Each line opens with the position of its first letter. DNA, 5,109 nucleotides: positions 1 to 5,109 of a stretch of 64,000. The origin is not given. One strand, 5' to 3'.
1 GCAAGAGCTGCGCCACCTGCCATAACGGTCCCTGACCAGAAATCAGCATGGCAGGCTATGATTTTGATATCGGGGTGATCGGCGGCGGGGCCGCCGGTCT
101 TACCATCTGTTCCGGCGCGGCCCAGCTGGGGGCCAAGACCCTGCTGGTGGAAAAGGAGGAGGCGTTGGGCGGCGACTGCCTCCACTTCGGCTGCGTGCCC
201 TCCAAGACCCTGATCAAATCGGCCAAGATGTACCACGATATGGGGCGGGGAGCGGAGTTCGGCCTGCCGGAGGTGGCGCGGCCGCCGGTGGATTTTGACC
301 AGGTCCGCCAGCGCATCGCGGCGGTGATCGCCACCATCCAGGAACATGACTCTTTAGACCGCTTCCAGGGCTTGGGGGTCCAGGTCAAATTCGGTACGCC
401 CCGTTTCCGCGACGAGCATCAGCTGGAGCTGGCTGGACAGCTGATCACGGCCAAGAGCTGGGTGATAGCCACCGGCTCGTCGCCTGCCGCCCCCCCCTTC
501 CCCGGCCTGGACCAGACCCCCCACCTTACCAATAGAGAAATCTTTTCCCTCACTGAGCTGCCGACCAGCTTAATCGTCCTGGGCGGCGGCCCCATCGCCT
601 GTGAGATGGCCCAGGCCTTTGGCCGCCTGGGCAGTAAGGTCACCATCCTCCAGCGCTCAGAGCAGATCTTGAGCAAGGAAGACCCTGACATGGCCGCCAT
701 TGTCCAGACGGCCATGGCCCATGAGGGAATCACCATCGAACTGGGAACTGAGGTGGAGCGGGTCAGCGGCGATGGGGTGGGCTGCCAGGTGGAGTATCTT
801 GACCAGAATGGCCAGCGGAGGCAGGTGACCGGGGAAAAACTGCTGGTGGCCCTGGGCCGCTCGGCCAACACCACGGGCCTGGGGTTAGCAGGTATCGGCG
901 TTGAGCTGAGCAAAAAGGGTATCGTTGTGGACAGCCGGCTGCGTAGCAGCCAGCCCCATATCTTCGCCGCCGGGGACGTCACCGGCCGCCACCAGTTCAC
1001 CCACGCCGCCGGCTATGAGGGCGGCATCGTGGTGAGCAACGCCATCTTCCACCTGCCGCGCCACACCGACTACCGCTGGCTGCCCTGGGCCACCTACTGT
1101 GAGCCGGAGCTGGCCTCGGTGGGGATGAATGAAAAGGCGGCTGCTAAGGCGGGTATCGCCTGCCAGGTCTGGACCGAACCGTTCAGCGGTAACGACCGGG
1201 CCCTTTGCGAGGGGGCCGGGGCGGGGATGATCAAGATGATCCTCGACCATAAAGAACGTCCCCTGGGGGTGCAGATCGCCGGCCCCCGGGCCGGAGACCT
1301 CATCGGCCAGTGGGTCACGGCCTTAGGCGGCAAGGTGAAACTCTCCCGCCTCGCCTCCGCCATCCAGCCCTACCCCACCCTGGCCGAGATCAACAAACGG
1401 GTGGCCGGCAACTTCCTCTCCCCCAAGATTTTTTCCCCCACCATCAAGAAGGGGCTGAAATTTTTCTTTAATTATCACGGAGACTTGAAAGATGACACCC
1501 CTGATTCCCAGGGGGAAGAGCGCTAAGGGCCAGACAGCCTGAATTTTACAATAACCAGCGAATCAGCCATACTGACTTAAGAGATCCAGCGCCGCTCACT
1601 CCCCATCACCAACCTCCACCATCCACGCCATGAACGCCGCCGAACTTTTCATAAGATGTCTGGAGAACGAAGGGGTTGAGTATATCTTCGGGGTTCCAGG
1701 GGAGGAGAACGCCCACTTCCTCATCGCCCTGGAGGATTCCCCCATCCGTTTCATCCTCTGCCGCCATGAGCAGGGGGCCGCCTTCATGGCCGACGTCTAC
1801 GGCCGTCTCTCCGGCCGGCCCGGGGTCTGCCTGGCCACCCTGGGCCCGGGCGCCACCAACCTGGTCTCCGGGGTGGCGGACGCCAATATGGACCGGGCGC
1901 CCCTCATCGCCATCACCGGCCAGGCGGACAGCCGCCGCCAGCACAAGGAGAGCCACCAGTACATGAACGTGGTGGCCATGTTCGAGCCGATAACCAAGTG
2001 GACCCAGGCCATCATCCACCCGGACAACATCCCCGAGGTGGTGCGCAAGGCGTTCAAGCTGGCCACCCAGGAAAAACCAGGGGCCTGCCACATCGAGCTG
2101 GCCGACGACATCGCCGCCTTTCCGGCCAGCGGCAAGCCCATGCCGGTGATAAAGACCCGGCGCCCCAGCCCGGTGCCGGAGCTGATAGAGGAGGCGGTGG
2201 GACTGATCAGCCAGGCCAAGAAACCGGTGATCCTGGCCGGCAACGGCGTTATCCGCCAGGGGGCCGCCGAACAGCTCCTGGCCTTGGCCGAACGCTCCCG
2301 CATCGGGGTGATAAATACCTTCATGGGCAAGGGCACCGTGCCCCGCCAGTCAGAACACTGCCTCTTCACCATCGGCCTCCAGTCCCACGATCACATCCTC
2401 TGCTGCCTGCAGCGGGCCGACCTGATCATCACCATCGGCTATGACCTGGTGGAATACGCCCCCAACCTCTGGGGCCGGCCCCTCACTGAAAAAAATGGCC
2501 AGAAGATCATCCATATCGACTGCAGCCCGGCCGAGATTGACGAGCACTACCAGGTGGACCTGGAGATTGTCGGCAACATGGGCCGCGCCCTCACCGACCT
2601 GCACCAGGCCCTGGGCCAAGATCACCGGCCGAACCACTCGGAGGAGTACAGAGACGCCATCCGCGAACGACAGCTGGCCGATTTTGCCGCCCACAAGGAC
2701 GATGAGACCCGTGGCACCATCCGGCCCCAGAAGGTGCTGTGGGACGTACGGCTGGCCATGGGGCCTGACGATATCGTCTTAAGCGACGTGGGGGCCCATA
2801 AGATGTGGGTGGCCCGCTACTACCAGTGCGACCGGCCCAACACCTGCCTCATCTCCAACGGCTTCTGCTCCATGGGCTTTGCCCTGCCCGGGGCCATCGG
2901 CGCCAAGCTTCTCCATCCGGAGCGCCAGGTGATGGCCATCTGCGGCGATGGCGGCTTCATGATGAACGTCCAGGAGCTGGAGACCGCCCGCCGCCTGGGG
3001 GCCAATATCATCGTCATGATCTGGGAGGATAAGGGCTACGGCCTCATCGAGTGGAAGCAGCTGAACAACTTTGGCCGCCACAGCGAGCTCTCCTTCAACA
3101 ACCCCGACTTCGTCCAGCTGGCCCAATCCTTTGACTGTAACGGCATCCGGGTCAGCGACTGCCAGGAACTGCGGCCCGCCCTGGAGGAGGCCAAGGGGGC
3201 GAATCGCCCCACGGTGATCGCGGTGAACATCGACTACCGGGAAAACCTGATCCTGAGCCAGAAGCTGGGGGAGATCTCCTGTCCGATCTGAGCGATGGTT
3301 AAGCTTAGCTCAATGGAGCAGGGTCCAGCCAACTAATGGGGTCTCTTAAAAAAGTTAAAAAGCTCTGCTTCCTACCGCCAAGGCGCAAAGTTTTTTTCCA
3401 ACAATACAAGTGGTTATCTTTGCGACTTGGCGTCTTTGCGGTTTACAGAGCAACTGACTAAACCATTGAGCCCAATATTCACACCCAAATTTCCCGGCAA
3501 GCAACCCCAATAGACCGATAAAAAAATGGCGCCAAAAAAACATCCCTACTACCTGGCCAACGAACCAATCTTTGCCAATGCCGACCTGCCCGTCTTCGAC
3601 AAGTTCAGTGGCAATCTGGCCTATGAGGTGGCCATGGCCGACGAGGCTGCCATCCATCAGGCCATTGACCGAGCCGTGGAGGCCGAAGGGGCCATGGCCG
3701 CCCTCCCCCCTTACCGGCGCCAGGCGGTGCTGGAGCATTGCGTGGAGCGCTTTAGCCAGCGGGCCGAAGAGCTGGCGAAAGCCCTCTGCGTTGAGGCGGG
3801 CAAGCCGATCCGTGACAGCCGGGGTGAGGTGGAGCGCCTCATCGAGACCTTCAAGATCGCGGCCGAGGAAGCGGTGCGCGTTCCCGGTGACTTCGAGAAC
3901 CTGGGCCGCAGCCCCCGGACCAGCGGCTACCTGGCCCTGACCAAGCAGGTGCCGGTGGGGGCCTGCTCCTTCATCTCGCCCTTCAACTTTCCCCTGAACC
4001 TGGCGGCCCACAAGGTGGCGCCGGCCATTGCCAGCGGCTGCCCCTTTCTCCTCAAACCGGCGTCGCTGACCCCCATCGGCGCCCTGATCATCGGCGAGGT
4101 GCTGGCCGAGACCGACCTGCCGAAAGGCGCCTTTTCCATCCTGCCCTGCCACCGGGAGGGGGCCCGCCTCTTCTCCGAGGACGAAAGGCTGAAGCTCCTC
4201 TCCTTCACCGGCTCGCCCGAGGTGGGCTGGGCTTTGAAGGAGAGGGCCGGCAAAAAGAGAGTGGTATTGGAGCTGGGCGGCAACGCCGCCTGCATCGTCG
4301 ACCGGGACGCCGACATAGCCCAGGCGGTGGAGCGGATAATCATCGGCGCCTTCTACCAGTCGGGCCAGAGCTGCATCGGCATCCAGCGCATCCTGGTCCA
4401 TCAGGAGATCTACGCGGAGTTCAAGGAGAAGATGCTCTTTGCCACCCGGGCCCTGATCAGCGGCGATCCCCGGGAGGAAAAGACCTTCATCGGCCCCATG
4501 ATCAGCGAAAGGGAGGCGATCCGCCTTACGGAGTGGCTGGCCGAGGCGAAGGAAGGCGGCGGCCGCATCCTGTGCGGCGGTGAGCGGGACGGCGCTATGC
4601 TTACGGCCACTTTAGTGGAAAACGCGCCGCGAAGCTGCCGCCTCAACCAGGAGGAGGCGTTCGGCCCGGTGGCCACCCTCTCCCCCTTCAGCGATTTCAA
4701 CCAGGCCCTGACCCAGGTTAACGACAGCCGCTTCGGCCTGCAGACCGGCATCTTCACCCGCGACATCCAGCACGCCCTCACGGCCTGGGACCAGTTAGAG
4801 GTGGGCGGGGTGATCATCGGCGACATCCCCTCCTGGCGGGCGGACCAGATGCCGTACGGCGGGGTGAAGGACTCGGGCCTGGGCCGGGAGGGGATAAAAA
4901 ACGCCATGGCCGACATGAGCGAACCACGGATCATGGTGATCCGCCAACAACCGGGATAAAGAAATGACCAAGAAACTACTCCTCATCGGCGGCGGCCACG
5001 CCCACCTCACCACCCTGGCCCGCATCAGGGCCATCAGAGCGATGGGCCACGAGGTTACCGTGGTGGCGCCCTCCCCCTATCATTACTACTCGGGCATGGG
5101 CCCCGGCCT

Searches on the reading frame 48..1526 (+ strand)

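Call 55: search_protein_families(library=pfam, proteins=[window:48-1526:+], max_evalue=0.00001)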
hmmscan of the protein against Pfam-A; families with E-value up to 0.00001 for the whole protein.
window:48-1526:+ (492 aa): 8 families
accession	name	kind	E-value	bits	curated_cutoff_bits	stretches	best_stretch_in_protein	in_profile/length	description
PF07992.20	Pyr_redox_2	-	2.4e-62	211.5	26.1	1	7-325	2-291/291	Pyridine nucleotide-disulphide oxidoreductase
PF00070.33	Pyr_redox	-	9.9e-24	84.1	22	1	175-245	2-72/82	Pyridine nucleotide-disulphide oxidoreductase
PF02852.28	Pyr_redox_dim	-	1.1e-22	80.8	25.3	1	346-448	2-105/110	Pyridine nucleotide-disulphide oxidoreductase, dimerisation domain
PF13738.12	Pyr_redox_3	-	7e-13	48.9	30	1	10-309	2-305/305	Pyridine nucleotide-disulphide oxidoreductase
PF01134.28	GIDA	-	6.3e-08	32.5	22.1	0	7-64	1-55/391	Glucose inhibited division protein A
PF12831.13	FAD_oxidored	-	1e-07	32.1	27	1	7-43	1-37/416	FAD dependent oxidoreductase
PF13450.12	NAD_binding_8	-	1.2e-07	32.3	21.9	0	10-45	1-36/68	NAD(P)-binding Rossmann-like domain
PF03486.20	HI0933_like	-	6.3e-07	29.5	50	0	7-41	2-36/244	HI0933-like protein Rossmann domain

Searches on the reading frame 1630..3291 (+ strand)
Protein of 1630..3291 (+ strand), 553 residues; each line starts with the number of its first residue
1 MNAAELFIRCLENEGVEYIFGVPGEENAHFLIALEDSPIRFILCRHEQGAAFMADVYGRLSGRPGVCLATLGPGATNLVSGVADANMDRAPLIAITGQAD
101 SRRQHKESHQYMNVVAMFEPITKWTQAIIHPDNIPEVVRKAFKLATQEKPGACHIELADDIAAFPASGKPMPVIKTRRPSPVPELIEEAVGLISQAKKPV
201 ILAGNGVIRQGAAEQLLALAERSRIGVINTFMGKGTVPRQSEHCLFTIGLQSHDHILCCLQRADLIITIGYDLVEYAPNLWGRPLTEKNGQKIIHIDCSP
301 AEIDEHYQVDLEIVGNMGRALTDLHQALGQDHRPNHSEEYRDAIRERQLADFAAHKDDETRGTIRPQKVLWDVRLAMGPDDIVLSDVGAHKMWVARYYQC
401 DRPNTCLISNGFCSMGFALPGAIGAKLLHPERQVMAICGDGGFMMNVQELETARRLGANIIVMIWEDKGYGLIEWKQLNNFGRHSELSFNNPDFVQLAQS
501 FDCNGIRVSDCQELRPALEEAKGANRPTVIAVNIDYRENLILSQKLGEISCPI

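Call 55: search_protein_families(library=pfam, proteins=[window:1630-3291:+], max_evalue=0.00001)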
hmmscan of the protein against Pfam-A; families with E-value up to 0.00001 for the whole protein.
window:1630-3291:+ (553 aa): 3 families
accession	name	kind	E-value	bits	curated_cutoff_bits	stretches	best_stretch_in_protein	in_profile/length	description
PF02775.26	TPP_enzyme_C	-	1.2e-47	161.9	21.9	1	386-532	1-151/151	Thiamine pyrophosphate enzyme, C-terminal TPP binding domain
PF02776.23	TPP_enzyme_N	-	3.8e-41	140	26.8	1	1-116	1-118/119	Thiamine pyrophosphate enzyme, N-terminal TPP binding domain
PF00205.28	TPP_enzyme_M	-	6.3e-35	120.3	30.4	1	186-324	1-137/137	Thiamine pyrophosphate enzyme, central domain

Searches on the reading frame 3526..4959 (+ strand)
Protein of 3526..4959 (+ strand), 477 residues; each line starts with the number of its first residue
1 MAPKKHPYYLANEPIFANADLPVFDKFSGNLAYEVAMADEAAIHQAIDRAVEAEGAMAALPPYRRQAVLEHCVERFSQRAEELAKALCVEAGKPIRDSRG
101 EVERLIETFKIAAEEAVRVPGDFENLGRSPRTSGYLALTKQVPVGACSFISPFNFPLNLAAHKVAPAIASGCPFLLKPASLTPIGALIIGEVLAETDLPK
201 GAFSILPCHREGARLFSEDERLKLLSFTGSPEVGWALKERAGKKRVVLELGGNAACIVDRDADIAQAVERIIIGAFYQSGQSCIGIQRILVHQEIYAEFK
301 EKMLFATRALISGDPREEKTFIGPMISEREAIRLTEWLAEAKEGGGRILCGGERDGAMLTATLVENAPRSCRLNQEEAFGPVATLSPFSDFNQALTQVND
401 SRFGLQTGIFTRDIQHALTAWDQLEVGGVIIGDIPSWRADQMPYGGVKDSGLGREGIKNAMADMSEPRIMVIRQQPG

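Call 55: search_protein_families(library=pfam, proteins=[window:3526-4959:+], max_evalue=0.00001)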
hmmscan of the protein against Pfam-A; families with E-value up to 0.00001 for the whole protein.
window:3526-4959:+ (477 aa): 1 family
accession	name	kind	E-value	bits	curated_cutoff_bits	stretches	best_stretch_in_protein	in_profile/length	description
PF00171.27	Aldedh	-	2.2e-130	435.8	23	1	21-468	9-459/461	Aldehyde dehydrogenase family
